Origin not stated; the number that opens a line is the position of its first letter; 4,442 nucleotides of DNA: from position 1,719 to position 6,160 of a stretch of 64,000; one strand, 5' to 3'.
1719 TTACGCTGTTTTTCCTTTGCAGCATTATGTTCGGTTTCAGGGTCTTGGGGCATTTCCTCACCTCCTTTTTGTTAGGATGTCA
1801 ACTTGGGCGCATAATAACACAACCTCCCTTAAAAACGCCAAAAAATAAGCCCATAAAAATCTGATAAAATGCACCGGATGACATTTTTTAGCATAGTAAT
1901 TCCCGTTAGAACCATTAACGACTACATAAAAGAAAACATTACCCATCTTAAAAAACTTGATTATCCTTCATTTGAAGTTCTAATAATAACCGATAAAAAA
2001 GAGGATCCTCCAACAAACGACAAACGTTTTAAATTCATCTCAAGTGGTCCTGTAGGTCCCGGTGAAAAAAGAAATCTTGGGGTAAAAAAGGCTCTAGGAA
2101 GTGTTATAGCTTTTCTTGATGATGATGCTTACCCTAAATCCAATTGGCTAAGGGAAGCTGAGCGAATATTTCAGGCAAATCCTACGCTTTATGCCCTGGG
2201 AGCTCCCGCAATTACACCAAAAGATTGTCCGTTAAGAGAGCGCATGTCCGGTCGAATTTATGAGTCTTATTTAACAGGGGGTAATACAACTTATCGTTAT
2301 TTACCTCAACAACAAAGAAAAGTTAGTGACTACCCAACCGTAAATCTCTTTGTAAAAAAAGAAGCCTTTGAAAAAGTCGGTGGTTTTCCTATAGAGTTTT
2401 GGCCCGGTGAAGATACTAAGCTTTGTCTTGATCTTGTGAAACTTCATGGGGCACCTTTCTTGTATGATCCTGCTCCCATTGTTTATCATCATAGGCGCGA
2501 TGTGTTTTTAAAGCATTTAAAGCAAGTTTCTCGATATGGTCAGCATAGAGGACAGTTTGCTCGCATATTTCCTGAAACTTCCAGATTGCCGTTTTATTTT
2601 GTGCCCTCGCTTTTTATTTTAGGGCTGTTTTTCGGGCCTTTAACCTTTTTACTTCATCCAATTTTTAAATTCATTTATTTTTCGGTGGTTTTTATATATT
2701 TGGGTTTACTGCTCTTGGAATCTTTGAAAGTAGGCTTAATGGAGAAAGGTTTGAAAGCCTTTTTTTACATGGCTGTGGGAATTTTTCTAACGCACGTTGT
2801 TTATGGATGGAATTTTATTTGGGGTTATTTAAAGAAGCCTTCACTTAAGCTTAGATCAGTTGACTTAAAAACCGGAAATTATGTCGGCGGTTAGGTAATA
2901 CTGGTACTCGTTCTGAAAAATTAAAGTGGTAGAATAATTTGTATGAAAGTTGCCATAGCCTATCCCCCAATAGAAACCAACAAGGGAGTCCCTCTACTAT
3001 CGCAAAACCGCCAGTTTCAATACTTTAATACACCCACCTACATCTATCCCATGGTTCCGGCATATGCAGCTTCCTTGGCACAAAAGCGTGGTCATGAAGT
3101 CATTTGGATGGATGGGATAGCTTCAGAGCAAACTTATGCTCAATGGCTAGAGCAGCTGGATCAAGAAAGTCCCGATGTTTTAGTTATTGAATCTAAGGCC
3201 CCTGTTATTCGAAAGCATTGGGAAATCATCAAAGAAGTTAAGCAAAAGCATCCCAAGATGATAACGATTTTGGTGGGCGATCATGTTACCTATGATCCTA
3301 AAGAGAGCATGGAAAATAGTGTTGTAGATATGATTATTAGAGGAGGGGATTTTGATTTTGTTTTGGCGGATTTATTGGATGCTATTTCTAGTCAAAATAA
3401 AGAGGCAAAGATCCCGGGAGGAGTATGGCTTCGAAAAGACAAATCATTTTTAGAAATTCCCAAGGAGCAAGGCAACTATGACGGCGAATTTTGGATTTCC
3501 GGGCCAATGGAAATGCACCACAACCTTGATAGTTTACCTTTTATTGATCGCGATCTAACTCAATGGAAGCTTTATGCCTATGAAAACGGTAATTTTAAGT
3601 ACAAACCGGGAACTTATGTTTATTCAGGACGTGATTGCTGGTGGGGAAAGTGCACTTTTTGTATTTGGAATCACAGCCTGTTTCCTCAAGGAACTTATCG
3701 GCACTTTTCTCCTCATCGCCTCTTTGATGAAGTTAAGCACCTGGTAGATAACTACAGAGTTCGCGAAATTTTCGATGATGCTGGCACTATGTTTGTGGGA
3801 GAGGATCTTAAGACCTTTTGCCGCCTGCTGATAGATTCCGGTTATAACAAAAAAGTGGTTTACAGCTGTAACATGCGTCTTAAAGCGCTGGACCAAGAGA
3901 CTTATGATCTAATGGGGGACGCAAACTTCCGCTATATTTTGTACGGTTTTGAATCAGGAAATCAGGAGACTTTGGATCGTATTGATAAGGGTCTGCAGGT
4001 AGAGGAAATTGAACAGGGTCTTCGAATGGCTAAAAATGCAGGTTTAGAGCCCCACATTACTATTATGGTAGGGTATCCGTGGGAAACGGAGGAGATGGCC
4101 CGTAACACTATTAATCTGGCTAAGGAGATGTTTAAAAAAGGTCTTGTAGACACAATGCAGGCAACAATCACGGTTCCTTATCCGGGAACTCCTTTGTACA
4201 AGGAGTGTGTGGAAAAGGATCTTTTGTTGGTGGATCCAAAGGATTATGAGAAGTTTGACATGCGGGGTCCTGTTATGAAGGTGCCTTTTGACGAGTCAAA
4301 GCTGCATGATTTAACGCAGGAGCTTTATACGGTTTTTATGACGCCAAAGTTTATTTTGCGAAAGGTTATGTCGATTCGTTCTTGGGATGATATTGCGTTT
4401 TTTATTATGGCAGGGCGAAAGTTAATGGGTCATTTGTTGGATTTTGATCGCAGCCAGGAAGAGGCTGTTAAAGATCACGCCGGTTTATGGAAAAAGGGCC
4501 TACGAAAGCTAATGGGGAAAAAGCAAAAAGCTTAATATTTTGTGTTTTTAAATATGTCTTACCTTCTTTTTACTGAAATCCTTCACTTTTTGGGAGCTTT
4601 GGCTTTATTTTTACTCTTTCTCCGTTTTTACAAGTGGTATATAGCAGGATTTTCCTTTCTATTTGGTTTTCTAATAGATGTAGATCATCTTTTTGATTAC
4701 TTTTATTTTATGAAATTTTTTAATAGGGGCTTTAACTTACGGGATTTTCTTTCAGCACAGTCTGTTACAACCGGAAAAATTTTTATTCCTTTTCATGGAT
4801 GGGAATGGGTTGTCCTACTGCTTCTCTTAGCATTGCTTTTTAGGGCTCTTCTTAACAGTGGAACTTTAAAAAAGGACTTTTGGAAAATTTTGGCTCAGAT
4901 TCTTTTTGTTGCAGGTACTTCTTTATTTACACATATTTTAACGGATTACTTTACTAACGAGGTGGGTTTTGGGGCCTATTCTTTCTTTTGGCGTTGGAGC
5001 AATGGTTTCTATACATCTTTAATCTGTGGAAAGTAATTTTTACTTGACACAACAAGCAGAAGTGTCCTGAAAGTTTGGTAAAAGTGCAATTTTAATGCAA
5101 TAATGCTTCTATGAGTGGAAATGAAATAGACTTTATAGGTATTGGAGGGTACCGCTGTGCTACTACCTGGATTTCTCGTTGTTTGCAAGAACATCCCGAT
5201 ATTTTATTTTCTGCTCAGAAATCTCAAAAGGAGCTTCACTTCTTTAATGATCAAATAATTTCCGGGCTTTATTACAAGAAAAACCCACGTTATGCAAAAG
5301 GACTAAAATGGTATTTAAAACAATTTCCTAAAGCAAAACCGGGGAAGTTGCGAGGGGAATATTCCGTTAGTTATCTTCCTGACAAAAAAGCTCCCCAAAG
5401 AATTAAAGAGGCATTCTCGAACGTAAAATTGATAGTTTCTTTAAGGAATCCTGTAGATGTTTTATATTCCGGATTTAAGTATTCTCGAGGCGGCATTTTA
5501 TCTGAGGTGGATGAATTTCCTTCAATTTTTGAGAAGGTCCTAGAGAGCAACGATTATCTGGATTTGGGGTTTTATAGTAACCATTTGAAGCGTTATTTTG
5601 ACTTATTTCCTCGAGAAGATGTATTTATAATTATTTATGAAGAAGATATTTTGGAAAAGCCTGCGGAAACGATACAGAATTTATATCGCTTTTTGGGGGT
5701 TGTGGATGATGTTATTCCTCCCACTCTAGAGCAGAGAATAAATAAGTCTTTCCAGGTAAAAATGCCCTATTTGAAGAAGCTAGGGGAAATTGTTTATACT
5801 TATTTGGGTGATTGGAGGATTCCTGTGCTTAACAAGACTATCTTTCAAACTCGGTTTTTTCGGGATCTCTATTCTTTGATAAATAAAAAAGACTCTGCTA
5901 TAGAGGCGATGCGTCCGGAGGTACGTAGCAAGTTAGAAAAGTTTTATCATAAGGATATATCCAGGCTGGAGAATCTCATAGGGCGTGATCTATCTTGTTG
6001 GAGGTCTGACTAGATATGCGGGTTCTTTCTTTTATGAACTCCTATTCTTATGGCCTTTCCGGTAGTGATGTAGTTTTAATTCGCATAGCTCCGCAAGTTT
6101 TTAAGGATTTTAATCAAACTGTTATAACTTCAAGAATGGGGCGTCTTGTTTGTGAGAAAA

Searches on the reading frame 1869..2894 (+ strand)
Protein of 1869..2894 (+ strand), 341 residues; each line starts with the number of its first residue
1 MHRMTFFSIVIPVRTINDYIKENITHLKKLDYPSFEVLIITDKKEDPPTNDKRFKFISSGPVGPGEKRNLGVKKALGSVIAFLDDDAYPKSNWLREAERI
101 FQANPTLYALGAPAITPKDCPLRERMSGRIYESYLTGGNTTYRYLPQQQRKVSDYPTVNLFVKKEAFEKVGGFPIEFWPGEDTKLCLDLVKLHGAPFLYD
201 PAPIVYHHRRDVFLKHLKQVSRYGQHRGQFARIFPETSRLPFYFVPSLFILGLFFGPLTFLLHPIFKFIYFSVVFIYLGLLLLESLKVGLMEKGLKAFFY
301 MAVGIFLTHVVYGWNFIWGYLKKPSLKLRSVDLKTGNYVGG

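Call 13: find_encoding_contigs(protein=window:1869-2894:+, flank=4000, max_places=10)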
Protein window:1869-2894:+ (341 aa): no gene with exactly this product is on record in the collection.

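Call 15: find_related_loci(query=window:1869-2891:+, collection=genome_contigs, flank=4000)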
Query window:1869-2891:+ (341 aa) in genome_contigs; peptide patterns used: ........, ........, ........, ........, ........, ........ (x = any residue, [..] = any of these).
131 stretches matched a pattern; 11 encode a relative of the query (tblastn E <= 1e-3); 11 distinct loci.
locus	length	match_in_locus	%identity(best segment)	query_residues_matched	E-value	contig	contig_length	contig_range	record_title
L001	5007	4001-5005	69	4-338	4e-160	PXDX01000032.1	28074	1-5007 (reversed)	MAG: candidate division WWE3 bacterium isolate T3Sed10_354 T3-Sed10-C2466, whole genome shotgun sequence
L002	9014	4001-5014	60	3-341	2e-140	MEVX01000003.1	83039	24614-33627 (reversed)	MAG: candidate division WWE3 bacterium RIFOXYB1_FULL_43_24 rifoxyb1_full_scaffold_131, whole genome shotgun sequence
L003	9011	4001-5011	59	4-341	2e-133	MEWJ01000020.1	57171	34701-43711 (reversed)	MAG: candidate division WWE3 bacterium RIFOXYD1_FULL_43_17 rifoxyd1_full_scaffold_246, whole genome shotgun sequence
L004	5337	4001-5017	59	3-341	7e-131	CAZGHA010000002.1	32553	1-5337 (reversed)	MAG TPA_asm: uncultured Candidatus Saccharibacteria bacterium isolate binchicken_co39_211 genome assembly, contig: NODE_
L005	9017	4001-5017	59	3-341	5e-128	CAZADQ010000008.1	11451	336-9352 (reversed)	MAG TPA_asm: uncultured Candidatus Saccharibacteria bacterium isolate SRP192927_co10_439 genome assembly, contig: NODE_4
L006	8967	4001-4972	57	7-341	1e-127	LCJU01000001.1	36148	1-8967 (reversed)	MAG: candidate division WWE3 bacterium GW2011_GWC2_44_9 UW82_C0001, whole genome shotgun sequence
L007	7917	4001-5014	57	4-341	7e-124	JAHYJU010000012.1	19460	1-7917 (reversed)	MAG: Patescibacteria group bacterium isolate KA30 NODE_1429_length_19460_cov_4.522061, whole genome shotgun sequence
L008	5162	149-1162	56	3-341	1e-122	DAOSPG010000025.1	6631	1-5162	MAG TPA_asm: bacterium isolate AMR_MDS_2325 NODE_11655_length_6631_cov_20.507451, whole genome shotgun sequence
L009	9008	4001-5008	59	4-341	7e-124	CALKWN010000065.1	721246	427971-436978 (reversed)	MAG TPA_asm: uncultured candidate division WWE3 bacterium isolate SRR6007446_bin.103_CONCOCT_v1.1_MAG genome assembly, c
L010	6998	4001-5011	52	7-341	3e-119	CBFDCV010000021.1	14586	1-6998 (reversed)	MAG TPA_asm: uncultured candidate division WWE3 bacterium isolate SRR26215684_binner13_Refined_38 genome assembly, conti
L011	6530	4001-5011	53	7-341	1e-117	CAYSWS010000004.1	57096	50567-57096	MAG TPA_asm: uncultured Candidatus Saccharibacteria bacterium isolate SRP214966_co1_463 genome assembly, contig: NODE_63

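Call 16: search_protein_families(library=pfam, proteins=[window:1869-2891:+], max_evalue=0.01)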
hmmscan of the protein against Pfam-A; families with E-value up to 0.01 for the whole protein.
window:1869-2891:+ (341 aa): 4 families
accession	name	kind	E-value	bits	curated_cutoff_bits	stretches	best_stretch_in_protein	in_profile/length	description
PF00535.33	Glycos_transf_2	-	4e-14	53.3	23.3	1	8-170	1-167/168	Glycosyl transferase family 2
PF13632.12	Glyco_trans_2_3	-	2e-11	44.5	27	1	80-282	2-194/198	Glycosyl transferase family group 2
PF10111.15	Glyco_tranf_2_2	-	5.4e-06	26.5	27.3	1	8-100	1-105/276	Glycosyltransferase like family 2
PF13641.12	Glyco_tranf_2_3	-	1.3e-05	25.8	27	1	7-222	3-226/230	Glycosyltransferase like family 2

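Call 22: find_related_loci(query=window:1869-2891:+, collection=metagenome_contigs, flank=3000)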
Query window:1869-2891:+ (341 aa) in metagenome_contigs; peptide patterns used: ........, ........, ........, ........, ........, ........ (x = any residue, [..] = any of these).
216 stretches matched a pattern; 26 encode a relative of the query (tblastn E <= 1e-3); 26 distinct loci.
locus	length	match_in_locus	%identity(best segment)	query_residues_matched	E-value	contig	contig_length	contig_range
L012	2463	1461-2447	69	4-332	3e-165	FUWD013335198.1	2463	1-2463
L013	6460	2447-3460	62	3-341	3e-143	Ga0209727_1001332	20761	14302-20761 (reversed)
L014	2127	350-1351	63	7-341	2e-150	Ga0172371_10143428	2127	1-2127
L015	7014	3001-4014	60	3-341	2e-140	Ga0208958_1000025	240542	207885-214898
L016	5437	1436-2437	62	7-341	8e-141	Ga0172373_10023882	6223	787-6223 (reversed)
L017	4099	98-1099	63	7-341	1e-142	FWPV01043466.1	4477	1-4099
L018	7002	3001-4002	58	7-341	9e-134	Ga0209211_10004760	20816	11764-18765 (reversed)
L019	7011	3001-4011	59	4-341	2e-133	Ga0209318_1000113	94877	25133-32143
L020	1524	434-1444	58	4-341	2e-141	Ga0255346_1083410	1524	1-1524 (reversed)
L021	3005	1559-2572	56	3-341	2e-132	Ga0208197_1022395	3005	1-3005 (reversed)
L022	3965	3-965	59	14-335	4e-127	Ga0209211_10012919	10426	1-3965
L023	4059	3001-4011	56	4-341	5e-125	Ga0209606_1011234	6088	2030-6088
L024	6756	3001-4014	57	3-341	5e-123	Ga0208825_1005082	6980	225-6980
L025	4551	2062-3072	53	7-341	2e-118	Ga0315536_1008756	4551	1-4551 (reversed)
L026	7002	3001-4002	58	7-341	9e-134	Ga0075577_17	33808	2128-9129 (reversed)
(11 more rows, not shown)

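Call 30: find_homologous_proteins(query=window:1869-2891:+, max_evalue=1e-60)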
Query window:1869-2891:+ (341 aa): 2610 proteins with E <= 1e-60 among 4134 candidates; the best 120 are listed.
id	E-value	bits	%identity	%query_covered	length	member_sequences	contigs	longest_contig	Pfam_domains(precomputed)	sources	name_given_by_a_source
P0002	2.8e-232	788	100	100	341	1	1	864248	PF13632.13,PF10111.15,PF00535.33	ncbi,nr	ncbi:glycosyltransferase [candidate division WWE3 bacterium]|nr:glycosyltransferase [candidate divis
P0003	8.5e-172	589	74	99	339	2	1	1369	PF13632.13,PF10111.15,PF13641.13,PF00535.33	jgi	-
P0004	7.8e-161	553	70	99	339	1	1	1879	PF13632.13,PF10111.15,PF00535.33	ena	-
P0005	1.0e-160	553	71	98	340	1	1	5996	PF13632.13,PF10111.15,PF00535.33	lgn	-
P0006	1.8e-158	545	69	99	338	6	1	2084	PF13632.13,PF10111.15,PF00535.33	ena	-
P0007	1.8e-157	542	69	99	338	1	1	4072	PF13632.13,PF10111.15,PF00535.33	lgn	-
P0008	3.0e-153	528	67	98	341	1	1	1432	PF13632.13,PF10111.15,PF13641.13,PF00535.33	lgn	-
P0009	1.3e-142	493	63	98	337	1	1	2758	PF13632.13,PF10111.15,PF13641.13,PF00535.33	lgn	-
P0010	1.6e-142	493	65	98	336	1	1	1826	PF13632.13,PF10111.15,PF13641.13,PF00535.33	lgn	-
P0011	4.1e-141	488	63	98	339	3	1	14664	PF13632.13,PF10111.15,PF13641.13,PF00535.33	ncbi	-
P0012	9.6e-141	487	64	98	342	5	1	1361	PF13632.13,PF10111.15,PF13641.13,PF00535.33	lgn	-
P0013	1.1e-138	480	62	99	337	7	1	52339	PF13632.13,PF10111.15,PF13641.13,PF00535.33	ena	-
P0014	1.5e-138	480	62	98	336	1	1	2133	PF13632.13,PF10111.15,PF13641.13,PF00535.33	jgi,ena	-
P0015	2.1e-138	479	63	98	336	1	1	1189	PF13632.13,PF10111.15,PF00535.33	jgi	jgi:glycosyltransferase involved in cell wall biosynthesis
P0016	3.0e-138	479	63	98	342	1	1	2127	PF13632.13,PF10111.15,PF13641.13,PF00535.33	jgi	-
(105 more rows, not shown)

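Call 31: find_encoding_contigs(protein=P0002, flank=3000, max_places=3)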
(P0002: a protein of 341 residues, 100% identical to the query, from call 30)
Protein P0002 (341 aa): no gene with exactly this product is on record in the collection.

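Call 32: find_encoding_contigs(protein=P0003, flank=3000, max_places=3)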
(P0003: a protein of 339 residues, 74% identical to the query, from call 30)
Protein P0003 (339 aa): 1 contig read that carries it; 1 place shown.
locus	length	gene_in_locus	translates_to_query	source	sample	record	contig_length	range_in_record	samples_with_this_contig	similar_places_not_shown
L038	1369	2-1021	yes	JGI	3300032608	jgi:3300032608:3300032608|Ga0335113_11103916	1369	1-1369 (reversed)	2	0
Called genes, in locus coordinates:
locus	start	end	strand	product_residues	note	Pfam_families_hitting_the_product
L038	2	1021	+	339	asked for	PF00535:Glycos_transf_2, PF10111:Glyco_tranf_2_2 (weak), PF13641:Glyco_tranf_2_3 (faint), PF13632:Glyco_trans_2_3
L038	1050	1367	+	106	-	?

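Call 33: find_encoding_contigs(protein=P0005, flank=4000, max_places=3)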
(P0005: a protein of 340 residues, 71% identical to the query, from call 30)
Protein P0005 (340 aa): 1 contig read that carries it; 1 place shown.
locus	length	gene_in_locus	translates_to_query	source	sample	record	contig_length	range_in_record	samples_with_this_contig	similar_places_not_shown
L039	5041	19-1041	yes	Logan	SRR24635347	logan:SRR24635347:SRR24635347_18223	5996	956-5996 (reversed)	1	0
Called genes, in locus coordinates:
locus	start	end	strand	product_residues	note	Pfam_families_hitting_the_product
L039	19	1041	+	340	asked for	PF00535:Glycos_transf_2, PF10111:Glyco_tranf_2_2 (weak), PF13632:Glyco_trans_2_3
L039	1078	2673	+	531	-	PF02310:B12-binding, PF04055:Radical_SAM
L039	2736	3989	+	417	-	PF01637:ATPase_2 (weak), PF14516:AAA_35 (weak), PF20720:nSTAND3 (weak), PF13173:AAA_14, PF13635:DUF4143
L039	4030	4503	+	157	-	-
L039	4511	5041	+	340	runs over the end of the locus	PF00535:Glycos_transf_2, PF13641:Glyco_tranf_2_3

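Call 34: find_encoding_contigs(protein=P0007, flank=4000, max_places=3)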
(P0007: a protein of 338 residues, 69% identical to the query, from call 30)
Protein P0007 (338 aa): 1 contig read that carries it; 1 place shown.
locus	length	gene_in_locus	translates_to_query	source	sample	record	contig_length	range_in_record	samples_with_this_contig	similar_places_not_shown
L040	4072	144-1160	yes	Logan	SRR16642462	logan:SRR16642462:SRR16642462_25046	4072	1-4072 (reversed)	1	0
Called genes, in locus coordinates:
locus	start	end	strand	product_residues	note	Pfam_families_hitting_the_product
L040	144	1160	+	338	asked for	PF00535:Glycos_transf_2, PF10111:Glyco_tranf_2_2, PF13632:Glyco_trans_2_3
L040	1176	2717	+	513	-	PF02310:B12-binding, PF04055:Radical_SAM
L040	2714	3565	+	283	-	PF00535:Glycos_transf_2, PF10111:Glyco_tranf_2_2 (weak), PF13641:Glyco_tranf_2_3 (weak), PF02709:Glyco_transf_7C (faint)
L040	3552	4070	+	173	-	?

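Call 35: find_encoding_contigs(protein=P0004, flank=3000, max_places=3)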
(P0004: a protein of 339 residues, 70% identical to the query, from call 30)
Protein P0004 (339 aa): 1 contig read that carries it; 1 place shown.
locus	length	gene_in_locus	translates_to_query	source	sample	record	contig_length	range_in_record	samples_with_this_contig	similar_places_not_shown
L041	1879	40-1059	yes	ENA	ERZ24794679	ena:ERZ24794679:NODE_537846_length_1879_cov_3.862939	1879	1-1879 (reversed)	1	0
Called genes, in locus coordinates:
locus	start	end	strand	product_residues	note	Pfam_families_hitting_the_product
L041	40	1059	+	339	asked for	PF00535:Glycos_transf_2, PF10111:Glyco_tranf_2_2, PF13632:Glyco_trans_2_3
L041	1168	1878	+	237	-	?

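Call 36: find_encoding_contigs(protein=P0006, flank=3000, max_places=6)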
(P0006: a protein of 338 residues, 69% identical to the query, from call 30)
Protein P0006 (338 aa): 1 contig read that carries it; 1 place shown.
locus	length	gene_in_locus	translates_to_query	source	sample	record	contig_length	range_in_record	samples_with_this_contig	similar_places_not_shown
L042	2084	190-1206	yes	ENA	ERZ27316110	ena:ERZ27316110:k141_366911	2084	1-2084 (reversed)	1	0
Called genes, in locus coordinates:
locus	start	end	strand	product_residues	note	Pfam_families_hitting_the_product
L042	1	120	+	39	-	?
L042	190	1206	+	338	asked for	PF00535:Glycos_transf_2, PF10111:Glyco_tranf_2_2 (faint), PF13632:Glyco_trans_2_3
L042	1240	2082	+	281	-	?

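Call 69: find_encoding_contigs(protein=P0011, flank=2500, max_places=3)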
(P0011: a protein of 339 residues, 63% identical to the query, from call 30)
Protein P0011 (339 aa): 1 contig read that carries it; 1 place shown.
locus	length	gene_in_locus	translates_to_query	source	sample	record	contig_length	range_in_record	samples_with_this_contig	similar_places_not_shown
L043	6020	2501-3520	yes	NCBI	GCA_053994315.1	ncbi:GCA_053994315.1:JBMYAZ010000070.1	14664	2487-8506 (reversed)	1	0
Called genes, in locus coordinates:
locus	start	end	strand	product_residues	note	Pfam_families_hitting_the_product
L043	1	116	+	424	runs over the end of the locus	-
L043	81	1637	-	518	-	PF13231:PMT_2, PF00515:TPR_1 (weak), PF07719:TPR_2 (weak), PF13414:TPR_11, PF13424:TPR_12, PF14559:TPR_19, PF00515:TPR_1 (weak), PF07719:TPR_2 (weak), +7 more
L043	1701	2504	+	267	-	PF00535:Glycos_transf_2, PF10111:Glyco_tranf_2_2 (weak)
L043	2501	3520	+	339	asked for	PF00535:Glycos_transf_2, PF10111:Glyco_tranf_2_2 (faint), PF13641:Glyco_tranf_2_3 (weak), PF13632:Glyco_trans_2_3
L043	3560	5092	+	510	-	PF02310:B12-binding (weak), PF04055:Radical_SAM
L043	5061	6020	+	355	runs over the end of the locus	PF00535:Glycos_transf_2, PF13641:Glyco_tranf_2_3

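Call 70: find_encoding_contigs(protein=P0009, flank=2500, max_places=3)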
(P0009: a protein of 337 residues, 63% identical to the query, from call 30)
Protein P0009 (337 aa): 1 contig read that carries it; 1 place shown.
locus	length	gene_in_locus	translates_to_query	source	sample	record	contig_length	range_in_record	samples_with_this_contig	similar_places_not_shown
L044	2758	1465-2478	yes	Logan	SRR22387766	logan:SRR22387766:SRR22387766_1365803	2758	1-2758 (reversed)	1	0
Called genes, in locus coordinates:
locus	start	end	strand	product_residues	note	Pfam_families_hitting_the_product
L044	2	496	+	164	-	?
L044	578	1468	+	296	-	PF01370:Epimerase, PF16363:GDP_Man_Dehyd, PF07993:NAD_binding_4 (faint)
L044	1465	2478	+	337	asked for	PF00535:Glycos_transf_2, PF10111:Glyco_tranf_2_2, PF13641:Glyco_tranf_2_3 (weak), PF13632:Glyco_trans_2_3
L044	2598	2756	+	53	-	?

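Call 71: find_encoding_contigs(protein=P0010, flank=2500, max_places=3)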
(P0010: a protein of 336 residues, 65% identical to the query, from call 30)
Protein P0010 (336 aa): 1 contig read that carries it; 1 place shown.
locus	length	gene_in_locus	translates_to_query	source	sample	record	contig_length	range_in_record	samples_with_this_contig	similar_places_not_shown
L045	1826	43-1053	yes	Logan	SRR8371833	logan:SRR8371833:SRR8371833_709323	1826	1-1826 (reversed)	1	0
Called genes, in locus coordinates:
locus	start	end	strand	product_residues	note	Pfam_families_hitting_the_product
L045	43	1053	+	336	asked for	PF00535:Glycos_transf_2, PF10111:Glyco_tranf_2_2 (faint), PF13641:Glyco_tranf_2_3 (weak), PF13632:Glyco_trans_2_3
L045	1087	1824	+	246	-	?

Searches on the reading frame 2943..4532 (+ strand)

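Call 16: search_protein_families(library=pfam, proteins=[window:2943-4532:+], max_evalue=0.01)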
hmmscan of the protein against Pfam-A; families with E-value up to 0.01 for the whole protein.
window:2943-4532:+ (530 aa): 4 families
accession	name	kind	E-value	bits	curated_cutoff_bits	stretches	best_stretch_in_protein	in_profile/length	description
PF04055.27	Radical_SAM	-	1.5e-18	68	29.5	1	229-392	4-165/166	Radical SAM superfamily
PF02310.24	B12-binding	-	9.4e-10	38.8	32.1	1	40-134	18-111/121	B12 binding domain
PF25199.1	nSTAND_NTPase5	-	0.00056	20.2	34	1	41-114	61-133/145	Novel STAND NTPase 5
PF00478.31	IMPDH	-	0.0054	16.2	25.6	1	58-131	98-170/345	IMP dehydrogenase / GMP reductase domain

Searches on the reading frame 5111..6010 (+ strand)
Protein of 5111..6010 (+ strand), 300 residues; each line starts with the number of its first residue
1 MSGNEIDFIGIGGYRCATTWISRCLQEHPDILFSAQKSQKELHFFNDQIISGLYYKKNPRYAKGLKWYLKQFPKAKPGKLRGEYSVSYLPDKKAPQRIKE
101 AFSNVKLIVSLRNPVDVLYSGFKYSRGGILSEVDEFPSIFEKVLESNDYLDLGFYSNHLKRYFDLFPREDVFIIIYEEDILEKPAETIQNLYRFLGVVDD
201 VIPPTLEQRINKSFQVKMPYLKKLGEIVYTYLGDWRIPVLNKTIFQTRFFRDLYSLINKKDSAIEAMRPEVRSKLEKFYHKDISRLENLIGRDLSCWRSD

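Call 62: search_protein_families(library=pfam, proteins=[window:5111-6010:+], max_evalue=0.001)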
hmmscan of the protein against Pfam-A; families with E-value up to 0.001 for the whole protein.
window:5111-6010:+ (300 aa): 2 families
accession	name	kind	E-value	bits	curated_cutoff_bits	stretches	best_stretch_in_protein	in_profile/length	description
PF00685.33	Sulfotransfer_1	-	1.1e-16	61.5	22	1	10-198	6-182/255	Sulfotransferase domain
PF13469.12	Sulfotransfer_3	-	7.1e-10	39.9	27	1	96-197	116-212/216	Sulfotransferase family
